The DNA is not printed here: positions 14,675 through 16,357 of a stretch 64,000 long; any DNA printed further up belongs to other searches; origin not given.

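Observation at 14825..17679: E1 3-dehydrase with exact C-X57-C-X1-C-X7-C motif and His-for-Lys substitution, followed by AscE/AscF-like genes but no E3 reductase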

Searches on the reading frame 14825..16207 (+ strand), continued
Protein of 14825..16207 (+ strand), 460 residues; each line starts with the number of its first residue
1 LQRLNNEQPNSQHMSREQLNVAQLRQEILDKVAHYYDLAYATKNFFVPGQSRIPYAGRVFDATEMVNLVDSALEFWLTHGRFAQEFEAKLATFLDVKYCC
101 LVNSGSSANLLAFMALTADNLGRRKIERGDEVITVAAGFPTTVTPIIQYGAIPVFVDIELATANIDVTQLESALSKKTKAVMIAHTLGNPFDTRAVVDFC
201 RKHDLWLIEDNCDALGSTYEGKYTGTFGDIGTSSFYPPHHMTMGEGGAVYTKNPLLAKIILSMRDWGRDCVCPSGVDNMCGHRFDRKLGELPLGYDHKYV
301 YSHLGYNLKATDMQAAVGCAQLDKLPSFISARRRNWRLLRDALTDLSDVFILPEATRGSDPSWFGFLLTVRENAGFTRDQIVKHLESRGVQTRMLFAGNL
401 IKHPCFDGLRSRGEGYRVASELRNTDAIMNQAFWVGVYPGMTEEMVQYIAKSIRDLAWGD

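Call 34: search_dna_similar(query=window:14864-16207:+, collection=plasmids, mode=protein, max_evalue=1e-50, max_rows=30)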
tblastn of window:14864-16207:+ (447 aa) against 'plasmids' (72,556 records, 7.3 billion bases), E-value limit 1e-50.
Records with a match: 75; places in all: 76; records where one place covers at least 80% of the query: 75.
Best place of each record, by identity: 60-80% 1; <60% 74.
By first word of the organism name: Streptomyces 28; Ensifer 7; Roseibium 6; Sinorhizobium 5; Paracoccus 5; Azospirillum 4; Labrenzia 4; Salmonella 2; Sulfitobacter 2; Rhodococcus 2; and 10 more.
By predicted mobility (MOB-suite, as given by PLSDB): non-mobilizable 67; mobilizable 5; conjugative 3.
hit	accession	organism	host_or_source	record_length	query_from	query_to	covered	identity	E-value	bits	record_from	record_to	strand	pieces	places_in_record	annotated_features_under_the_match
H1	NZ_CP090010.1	Desulfobaculum bizertense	cell culture,rust layer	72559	9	441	97%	62.5%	0e+0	575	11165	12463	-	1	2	rfbH: lipopolysaccharide biosynthesis protein RfbH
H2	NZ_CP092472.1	Qipengyuania spongiae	sponge,mixed culture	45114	10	443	97%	54.6%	1e-152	486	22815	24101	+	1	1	rfbH: lipopolysaccharide biosynthesis protein RfbH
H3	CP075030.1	Salmonella enterica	-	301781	6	443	98%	53.9%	5e-155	493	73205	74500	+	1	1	rfbH: lipopolysaccharide biosynthesis protein RfbH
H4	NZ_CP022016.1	Salmonella enterica subsp. enterica serovar India str. ...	-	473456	6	443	98%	53.9%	2e-154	491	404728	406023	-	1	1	rfbH: lipopolysaccharide biosynthesis protein RfbH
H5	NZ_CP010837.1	Sphingomonas hengshuiensis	whole organism,soil of Hengshui Lake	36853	11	443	97%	54.0%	5e-145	464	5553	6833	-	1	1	rfbH: lipopolysaccharide biosynthesis protein RfbH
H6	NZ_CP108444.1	Streptomyces sp. NBC_01276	-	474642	15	446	97%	54.2%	6e-139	447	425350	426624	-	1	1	rfbH: lipopolysaccharide biosynthesis protein RfbH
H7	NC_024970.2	Streptomyces lavendulae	-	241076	15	446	97%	53.7%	7e-138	444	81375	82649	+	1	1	rfbH: lipopolysaccharide biosynthesis protein RfbH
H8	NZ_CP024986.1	Streptomyces lavendulae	pure culture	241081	15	446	97%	53.7%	7e-138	444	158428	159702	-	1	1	rfbH: lipopolysaccharide biosynthesis protein RfbH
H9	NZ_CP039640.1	Azospirillum sp. TSH100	soil,soil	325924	11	443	97%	53.1%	5e-151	481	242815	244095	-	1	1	rfbH: lipopolysaccharide biosynthesis protein RfbH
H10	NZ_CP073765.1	Methylovirgula sp. HY1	soil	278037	7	440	97%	53.0%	2e-152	486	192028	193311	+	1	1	rfbH: lipopolysaccharide biosynthesis protein RfbH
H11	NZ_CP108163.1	Streptomyces sp. NBC_00158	-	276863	15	443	96%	53.4%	1e-136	440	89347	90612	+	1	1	rfbH: lipopolysaccharide biosynthesis protein RfbH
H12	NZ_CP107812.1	Streptomyces sp. NBC_00539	-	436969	15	443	96%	53.4%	1e-135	437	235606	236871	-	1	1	rfbH: lipopolysaccharide biosynthesis protein RfbH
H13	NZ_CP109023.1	Streptomyces sp. NBC_00667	-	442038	15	443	96%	53.4%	1e-135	437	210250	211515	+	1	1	rfbH: lipopolysaccharide biosynthesis protein RfbH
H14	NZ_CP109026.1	Streptomyces sp. NBC_00664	-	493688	15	443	96%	53.4%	1e-135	437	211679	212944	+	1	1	rfbH: lipopolysaccharide biosynthesis protein RfbH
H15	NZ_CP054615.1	Azospirillum oryzae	cell culture,soil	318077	11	441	96%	52.9%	9e-151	481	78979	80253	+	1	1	rfbH: lipopolysaccharide biosynthesis protein RfbH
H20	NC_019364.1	Sulfitobacter guttiformis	-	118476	10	440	96%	52.4%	4e-139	447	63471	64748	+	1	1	rfbH: lipopolysaccharide biosynthesis protein RfbH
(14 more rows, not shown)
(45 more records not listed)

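Call 35: get_annotated_region(hit=H3, flank=8000)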
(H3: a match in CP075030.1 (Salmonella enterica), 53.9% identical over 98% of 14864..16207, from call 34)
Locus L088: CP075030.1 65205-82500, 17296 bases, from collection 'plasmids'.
description: Salmonella enterica subsp. enterica serovar Abortusequi strain CFSAN022626 plasmid pCFSAN022626, complete sequence
organism: Salmonella enterica (NCBI taxid 607)
taxonomy: Bacteria; Pseudomonadota; Gammaproteobacteria; Enterobacterales; Enterobacteriaceae; Salmonella; Salmonella enterica
host: -; source: -; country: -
typing (MOB-suite, as given by PLSDB): non-mobilizable
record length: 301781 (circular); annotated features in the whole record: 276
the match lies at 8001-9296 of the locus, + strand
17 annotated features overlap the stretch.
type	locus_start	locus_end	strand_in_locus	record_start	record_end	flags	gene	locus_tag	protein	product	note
CDS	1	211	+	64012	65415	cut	wcaM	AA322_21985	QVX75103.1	colanic acid biosynthesis protein WcaM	-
CDS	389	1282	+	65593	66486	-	galF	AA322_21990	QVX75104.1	GalU regulator GalF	-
CDS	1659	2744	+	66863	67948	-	rfbB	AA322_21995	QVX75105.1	dTDP-glucose 4,6-dehydratase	-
CDS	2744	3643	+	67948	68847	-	rfbD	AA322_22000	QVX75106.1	dTDP-4-dehydrorhamnose reductase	-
CDS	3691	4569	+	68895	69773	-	rfbA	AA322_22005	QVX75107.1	glucose-1-phosphate thymidylyltransferase RfbA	-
CDS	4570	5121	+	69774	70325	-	rfbC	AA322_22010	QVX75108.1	dTDP-4-dehydrorhamnose 3,5-epimerase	-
CDS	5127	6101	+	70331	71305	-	-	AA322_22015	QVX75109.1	CDP-6-deoxy-delta-3,4-glucoseen reductase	-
CDS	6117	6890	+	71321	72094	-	rfbF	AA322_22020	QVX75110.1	glucose-1-phosphate cytidylyltransferase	-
CDS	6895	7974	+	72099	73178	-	rfbG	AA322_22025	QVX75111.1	CDP-glucose 4,6-dehydratase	-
CDS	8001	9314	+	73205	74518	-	rfbH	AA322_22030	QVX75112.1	lipopolysaccharide biosynthesis protein RfbH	-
CDS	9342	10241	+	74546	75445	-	-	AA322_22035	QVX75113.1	CDP-abequose synthase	-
CDS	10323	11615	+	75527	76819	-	-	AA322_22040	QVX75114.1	MATE family efflux transporter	-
CDS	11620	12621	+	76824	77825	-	rfbV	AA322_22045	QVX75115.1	abequosyltransferase RfbV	-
CDS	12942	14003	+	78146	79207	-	-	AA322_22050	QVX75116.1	glycosyltransferase family 4 protein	-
CDS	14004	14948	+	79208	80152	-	rfbN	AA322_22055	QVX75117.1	O antigen biosynthesis rhamnosyltransferase RfbN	-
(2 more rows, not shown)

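Call 36: get_annotated_region(hit=H1, flank=10000)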
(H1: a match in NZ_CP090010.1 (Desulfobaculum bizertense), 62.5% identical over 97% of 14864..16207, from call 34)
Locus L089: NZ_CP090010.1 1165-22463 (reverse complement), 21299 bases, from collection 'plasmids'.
description: Desulfobaculum bizertense strain SY-1 plasmid unnamed, complete sequence
organism: Desulfobaculum bizertense (NCBI taxid 376490)
taxonomy: Bacteria; Thermodesulfobacteriota; Desulfovibrionia; Desulfovibrionales; Desulfovibrionaceae; Desulfobaculum; Desulfobaculum bizertense
host: -; source: cell culture,rust layer; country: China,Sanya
typing (MOB-suite, as given by PLSDB): non-mobilizable
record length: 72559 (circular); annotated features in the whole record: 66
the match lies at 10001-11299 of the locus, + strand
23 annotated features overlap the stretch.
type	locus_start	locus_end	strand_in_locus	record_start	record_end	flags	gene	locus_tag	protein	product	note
CDS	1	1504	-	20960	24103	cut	-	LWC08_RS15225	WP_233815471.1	multidrug efflux RND transporter permease subunit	GO:0055085 - transmembrane transport [Evidence IEA]; GO:0042908 - xenobiotic transport [Evidence IEA]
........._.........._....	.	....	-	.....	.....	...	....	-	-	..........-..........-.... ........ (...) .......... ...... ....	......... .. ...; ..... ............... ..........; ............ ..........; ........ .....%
CDS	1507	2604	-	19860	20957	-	-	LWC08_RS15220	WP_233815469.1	efflux RND transporter periplasmic adaptor subunit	GO:0006810 - transport [Evidence IEA]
CDS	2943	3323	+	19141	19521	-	-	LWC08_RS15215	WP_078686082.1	RidA family protein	-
CDS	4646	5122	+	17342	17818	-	-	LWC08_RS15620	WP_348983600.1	hypothetical protein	-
CDS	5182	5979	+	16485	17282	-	-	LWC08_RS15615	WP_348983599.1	L-serine ammonia-lyase, iron-sulfur-dependent, subunit alpha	-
CDS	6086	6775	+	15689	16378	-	-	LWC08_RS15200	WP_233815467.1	PAS domain-containing protein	-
CDS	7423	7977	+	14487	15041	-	-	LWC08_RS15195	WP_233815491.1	recombinase family protein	GO:0006310 - DNA recombination [Evidence IEA]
CDS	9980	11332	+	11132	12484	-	rfbH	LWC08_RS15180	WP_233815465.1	lipopolysaccharide biosynthesis protein RfbH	-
CDS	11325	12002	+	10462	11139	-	-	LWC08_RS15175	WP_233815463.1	transketolase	-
CDS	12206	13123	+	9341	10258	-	-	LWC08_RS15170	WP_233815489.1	transketolase C-terminal domain-containing protein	-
CDS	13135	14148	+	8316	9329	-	-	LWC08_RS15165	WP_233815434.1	hypothetical protein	-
CDS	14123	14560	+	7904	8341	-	-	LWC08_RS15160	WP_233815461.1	glycosyltransferase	-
CDS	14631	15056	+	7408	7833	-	-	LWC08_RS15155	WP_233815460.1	hypothetical protein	-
CDS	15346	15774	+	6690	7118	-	-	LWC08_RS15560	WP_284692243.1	glycosyltransferase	-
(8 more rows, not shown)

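Call 38: get_annotated_region(hit=H9, flank=8000)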
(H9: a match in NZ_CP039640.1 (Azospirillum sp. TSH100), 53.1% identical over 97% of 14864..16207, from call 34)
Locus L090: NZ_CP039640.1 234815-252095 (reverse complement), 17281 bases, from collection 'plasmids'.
description: Azospirillum sp. TSH100 plasmid p1, complete sequence
organism: Azospirillum sp. TSH100 (NCBI taxid 652764)
taxonomy: Bacteria; Pseudomonadota; Alphaproteobacteria; Rhodospirillales; Azospirillaceae; Azospirillum; Azospirillum sp. TSH100
host: -; source: soil,soil; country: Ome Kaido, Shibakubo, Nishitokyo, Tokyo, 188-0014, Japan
typing (MOB-suite, as given by PLSDB): non-mobilizable; replicon rep_cluster_1806
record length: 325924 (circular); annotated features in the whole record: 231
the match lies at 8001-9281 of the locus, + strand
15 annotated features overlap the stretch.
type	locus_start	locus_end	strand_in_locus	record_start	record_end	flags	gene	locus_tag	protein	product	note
CDS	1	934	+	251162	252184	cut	-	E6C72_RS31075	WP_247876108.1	glycosyltransferase family 2 protein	-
CDS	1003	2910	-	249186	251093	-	-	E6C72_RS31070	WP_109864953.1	hypothetical protein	-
CDS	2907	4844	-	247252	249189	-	asnB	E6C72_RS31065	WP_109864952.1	asparagine synthase (glutamine-hydrolyzing)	GO:0006529 - asparagine biosynthetic process [Evidence IEA]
CDS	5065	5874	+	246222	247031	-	-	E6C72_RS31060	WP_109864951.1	FkbM family methyltransferase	-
CDS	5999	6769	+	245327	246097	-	rfbF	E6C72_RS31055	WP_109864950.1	glucose-1-phosphate cytidylyltransferase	GO:0009103 - lipopolysaccharide biosynthetic process [Evidence IEA]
CDS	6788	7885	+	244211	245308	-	rfbG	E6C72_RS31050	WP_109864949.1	CDP-glucose 4,6-dehydratase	GO:0009243 - O antigen biosynthetic process [Evidence IEA]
CDS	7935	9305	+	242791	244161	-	rfbH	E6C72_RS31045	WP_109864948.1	lipopolysaccharide biosynthesis protein RfbH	-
CDS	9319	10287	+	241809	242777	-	-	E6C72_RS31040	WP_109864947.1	NAD(P)-dependent oxidoreductase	-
CDS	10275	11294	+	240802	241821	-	-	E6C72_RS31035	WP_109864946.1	GDP-mannose 4,6-dehydratase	-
CDS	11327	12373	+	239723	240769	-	-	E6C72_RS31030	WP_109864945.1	hypothetical protein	-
CDS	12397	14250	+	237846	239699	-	-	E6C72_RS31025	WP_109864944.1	glycosyltransferase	-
CDS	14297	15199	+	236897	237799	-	-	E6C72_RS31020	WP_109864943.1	NAD(P)-dependent oxidoreductase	-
CDS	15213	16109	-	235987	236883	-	-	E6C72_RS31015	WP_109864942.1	glycosyltransferase family 2 protein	-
CDS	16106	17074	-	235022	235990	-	-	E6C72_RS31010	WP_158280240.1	glycosyltransferase family 2 protein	-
CDS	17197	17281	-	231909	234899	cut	-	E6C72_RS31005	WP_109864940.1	class I SAM-dependent methyltransferase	-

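Call 39: get_annotated_region(hit=H6, flank=8000)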
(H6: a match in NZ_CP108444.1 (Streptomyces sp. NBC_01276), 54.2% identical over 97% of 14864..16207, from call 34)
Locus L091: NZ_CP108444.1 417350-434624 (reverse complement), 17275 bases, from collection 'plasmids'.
description: Streptomyces sp. NBC_01276 plasmid unnamed2, complete sequence
organism: Streptomyces sp. NBC_01276 (NCBI taxid 2903808)
taxonomy: Bacteria; Actinomycetota; Actinomycetes; Kitasatosporales; Streptomycetaceae; Streptomyces; Streptomyces sp. NBC 01276
host: -; source: -; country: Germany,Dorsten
typing (MOB-suite, as given by PLSDB): non-mobilizable; replicon rep_cluster_1789
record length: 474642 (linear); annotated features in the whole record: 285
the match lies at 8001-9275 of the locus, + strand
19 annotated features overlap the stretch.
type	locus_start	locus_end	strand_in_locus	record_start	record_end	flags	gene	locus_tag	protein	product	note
CDS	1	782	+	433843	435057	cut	-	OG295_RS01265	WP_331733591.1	ketosynthase chain-length factor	-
CDS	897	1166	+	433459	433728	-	-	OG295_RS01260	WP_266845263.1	acyl carrier protein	-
CDS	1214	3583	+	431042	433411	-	-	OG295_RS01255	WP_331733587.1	SDR family oxidoreductase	-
CDS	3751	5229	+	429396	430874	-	-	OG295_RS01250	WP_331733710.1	MFS transporter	GO:0055085 - transmembrane transport [Evidence IEA]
CDS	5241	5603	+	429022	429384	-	-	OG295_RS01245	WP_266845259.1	acyl carrier protein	-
CDS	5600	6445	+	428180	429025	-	-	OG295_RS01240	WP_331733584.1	4'-phosphopantetheinyl transferase superfamily protein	-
CDS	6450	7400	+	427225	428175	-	-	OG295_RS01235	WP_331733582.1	ACP S-malonyltransferase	GO:0006633 - fatty acid biosynthetic process [Evidence IEA]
CDS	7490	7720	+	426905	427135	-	-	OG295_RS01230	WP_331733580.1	acyl-CoA carboxylase epsilon subunit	-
CDS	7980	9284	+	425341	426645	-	rfbH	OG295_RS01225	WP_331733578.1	lipopolysaccharide biosynthesis protein RfbH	-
CDS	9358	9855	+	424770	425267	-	-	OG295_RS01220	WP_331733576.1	nuclear transport factor 2 family protein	-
CDS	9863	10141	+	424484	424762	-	-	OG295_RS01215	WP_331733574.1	hypothetical protein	-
CDS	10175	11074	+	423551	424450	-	-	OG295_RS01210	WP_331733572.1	alpha/beta fold hydrolase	-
CDS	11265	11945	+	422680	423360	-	-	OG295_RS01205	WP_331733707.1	phosphoribosylanthranilate isomerase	-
CDS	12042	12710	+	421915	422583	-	upp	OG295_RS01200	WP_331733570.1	uracil phosphoribosyltransferase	GO:0009116 - nucleoside metabolic process [Evidence IEA]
CDS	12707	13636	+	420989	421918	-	-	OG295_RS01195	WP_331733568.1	EamA family transporter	-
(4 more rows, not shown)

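Call 40: get_annotated_region(hit=H2, flank=8000)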
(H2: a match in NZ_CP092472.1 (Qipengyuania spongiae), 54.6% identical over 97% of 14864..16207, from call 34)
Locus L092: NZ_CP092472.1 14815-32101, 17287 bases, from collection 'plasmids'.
description: Qipengyuania spongiae strain PHS-Z21 plasmid unnamed map unlocalized
organism: Qipengyuania spongiae (NCBI taxid 2909673)
taxonomy: Bacteria; Pseudomonadota; Alphaproteobacteria; Sphingomonadales; Erythrobacteraceae; Qipengyuania; Qipengyuania spongiae
host: -; source: sponge,mixed culture; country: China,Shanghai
typing (MOB-suite, as given by PLSDB): non-mobilizable
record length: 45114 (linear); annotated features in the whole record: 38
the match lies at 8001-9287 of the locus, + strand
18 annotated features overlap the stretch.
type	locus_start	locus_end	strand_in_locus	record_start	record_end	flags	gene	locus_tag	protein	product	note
CDS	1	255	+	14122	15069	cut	-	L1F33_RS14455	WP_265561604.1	glycosyltransferase family 2 protein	-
CDS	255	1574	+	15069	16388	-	-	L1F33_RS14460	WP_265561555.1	hypothetical protein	-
CDS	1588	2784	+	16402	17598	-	-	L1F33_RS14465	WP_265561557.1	glycosyltransferase family 4 protein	-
CDS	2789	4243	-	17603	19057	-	-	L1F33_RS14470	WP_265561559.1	right-handed parallel beta-helix repeat-containing protein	-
CDS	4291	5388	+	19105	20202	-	-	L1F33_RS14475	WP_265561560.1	glycosyltransferase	-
CDS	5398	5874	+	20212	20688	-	-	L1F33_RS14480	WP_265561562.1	hypothetical protein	-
CDS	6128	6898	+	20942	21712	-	rfbF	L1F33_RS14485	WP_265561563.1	glucose-1-phosphate cytidylyltransferase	GO:0009103 - lipopolysaccharide biosynthetic process [Evidence IEA]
CDS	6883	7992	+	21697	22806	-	rfbG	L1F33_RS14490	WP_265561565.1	CDP-glucose 4,6-dehydratase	GO:0009243 - O antigen biosynthetic process [Evidence IEA]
CDS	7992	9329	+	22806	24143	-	rfbH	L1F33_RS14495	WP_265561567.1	lipopolysaccharide biosynthesis protein RfbH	-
CDS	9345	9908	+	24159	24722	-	rfbC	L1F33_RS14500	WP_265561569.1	dTDP-4-dehydrorhamnose 3,5-epimerase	GO:0019305 - dTDP-rhamnose biosynthetic process [Evidence IEA]; GO:0009243 - O antigen biosynthetic process [Evidence ...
CDS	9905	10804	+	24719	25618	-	-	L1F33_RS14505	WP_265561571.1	NAD(P)-dependent oxidoreductase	-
CDS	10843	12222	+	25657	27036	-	wzx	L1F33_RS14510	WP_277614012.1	O-unit flippase-like protein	-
CDS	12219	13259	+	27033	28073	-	-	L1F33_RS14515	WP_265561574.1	glycosyltransferase family 2 protein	-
CDS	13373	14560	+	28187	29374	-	-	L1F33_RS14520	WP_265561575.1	glycosyltransferase family 4 protein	-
CDS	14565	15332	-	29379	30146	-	-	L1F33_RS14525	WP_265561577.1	IS5 family transposase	-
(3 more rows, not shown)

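Call 53: find_encoding_contigs(protein=P0001, flank=2000, max_places=4)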
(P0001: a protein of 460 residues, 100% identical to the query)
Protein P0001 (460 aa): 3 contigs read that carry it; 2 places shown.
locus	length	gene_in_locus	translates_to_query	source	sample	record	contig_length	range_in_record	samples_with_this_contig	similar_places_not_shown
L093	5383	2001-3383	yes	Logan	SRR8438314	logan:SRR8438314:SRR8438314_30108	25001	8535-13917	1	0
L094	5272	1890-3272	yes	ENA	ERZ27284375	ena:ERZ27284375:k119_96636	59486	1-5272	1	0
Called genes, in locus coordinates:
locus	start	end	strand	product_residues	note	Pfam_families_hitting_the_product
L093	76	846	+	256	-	PF00483:NTP_transferase, PF12804:NTP_transf_3 (weak)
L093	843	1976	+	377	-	PF01073:3Beta_HSD, PF01370:Epimerase, PF02719:Polysacc_synt_2, PF16363:GDP_Man_Dehyd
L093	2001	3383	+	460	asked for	PF01041:DegT_DnrJ_EryC1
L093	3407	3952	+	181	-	PF00908:dTDP_sugar_isom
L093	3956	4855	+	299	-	PF01073:3Beta_HSD, PF01370:Epimerase, PF02719:Polysacc_synt_2, PF04321:RmlD_sub_bind (weak), PF13460:NAD_binding_10 (weak), PF16363:GDP_Man_Dehyd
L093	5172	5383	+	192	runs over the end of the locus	PF12760:Zn_ribbon_IS1595, PF12762:DDE_Tnp_IS1595 (weak)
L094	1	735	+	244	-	?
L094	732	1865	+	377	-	PF01073:3Beta_HSD, PF01370:Epimerase, PF02719:Polysacc_synt_2, PF16363:GDP_Man_Dehyd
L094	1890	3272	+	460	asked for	PF01041:DegT_DnrJ_EryC1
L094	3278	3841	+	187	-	PF00908:dTDP_sugar_isom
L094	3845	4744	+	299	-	PF01073:3Beta_HSD, PF01370:Epimerase, PF02719:Polysacc_synt_2, PF04321:RmlD_sub_bind (weak), PF13460:NAD_binding_10 (weak), PF16363:GDP_Man_Dehyd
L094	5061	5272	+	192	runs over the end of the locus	PF12760:Zn_ribbon_IS1595, PF12762:DDE_Tnp_IS1595 (weak)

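Call 54: get_annotated_region(hit=H10, flank=10000)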
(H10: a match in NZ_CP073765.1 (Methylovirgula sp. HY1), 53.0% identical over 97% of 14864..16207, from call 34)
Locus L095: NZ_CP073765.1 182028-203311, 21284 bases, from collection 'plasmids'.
description: Methylovirgula sp. HY1 plasmid pHY1, complete sequence
organism: Methylovirgula sp. HY1 (NCBI taxid 2822761)
taxonomy: Bacteria; Pseudomonadota; Alphaproteobacteria; Hyphomicrobiales; Beijerinckiaceae; Methylovirgula; Methylovirgula sp. HY1
host: -; source: soil; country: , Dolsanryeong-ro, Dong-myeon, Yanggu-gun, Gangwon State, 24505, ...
typing (MOB-suite, as given by PLSDB): non-mobilizable
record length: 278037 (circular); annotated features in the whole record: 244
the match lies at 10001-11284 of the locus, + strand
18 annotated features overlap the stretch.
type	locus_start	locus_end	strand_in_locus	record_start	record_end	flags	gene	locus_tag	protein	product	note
CDS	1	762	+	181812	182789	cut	-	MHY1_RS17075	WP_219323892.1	NAD-dependent epimerase/dehydratase family protein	-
CDS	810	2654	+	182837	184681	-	-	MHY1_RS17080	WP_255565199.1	HAD-IIIA family hydrolase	-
CDS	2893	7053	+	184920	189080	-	-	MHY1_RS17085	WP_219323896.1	methyltransferase domain-containing protein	-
CDS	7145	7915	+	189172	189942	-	rfbF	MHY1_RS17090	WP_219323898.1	glucose-1-phosphate cytidylyltransferase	GO:0009103 - lipopolysaccharide biosynthetic process [Evidence IEA]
CDS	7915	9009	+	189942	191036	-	rfbG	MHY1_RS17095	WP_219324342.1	CDP-glucose 4,6-dehydratase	GO:0009243 - O antigen biosynthetic process [Evidence IEA]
CDS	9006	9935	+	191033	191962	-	-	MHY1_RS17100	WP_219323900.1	NAD(P)-dependent oxidoreductase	-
CDS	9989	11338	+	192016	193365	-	rfbH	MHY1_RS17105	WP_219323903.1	lipopolysaccharide biosynthesis protein RfbH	-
CDS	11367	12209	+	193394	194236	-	-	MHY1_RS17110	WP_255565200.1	transketolase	-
CDS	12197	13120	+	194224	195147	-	-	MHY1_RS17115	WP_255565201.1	transketolase C-terminal domain-containing protein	-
CDS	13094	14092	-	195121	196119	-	-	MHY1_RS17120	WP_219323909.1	glycosyltransferase family 2 protein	-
CDS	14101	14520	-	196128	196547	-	-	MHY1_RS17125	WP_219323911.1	GtrA family protein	-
CDS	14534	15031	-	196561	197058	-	-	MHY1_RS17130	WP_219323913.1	hypothetical protein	-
CDS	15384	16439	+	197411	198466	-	rfbB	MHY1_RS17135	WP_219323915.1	dTDP-glucose 4,6-dehydratase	GO:0019305 - dTDP-rhamnose biosynthetic process [Evidence IEA]; GO:0009243 - O antigen biosynthetic process [Evidence ...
CDS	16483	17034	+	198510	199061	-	rfbC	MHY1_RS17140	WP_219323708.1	dTDP-4-dehydrorhamnose 3,5-epimerase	GO:0019305 - dTDP-rhamnose biosynthetic process [Evidence IEA]; GO:0009243 - O antigen biosynthetic process [Evidence ...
CDS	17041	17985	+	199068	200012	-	rfbD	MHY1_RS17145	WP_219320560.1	dTDP-4-dehydrorhamnose reductase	GO:0019305 - dTDP-rhamnose biosynthetic process [Evidence IEA]; GO:0009243 - O antigen biosynthetic process [Evidence ...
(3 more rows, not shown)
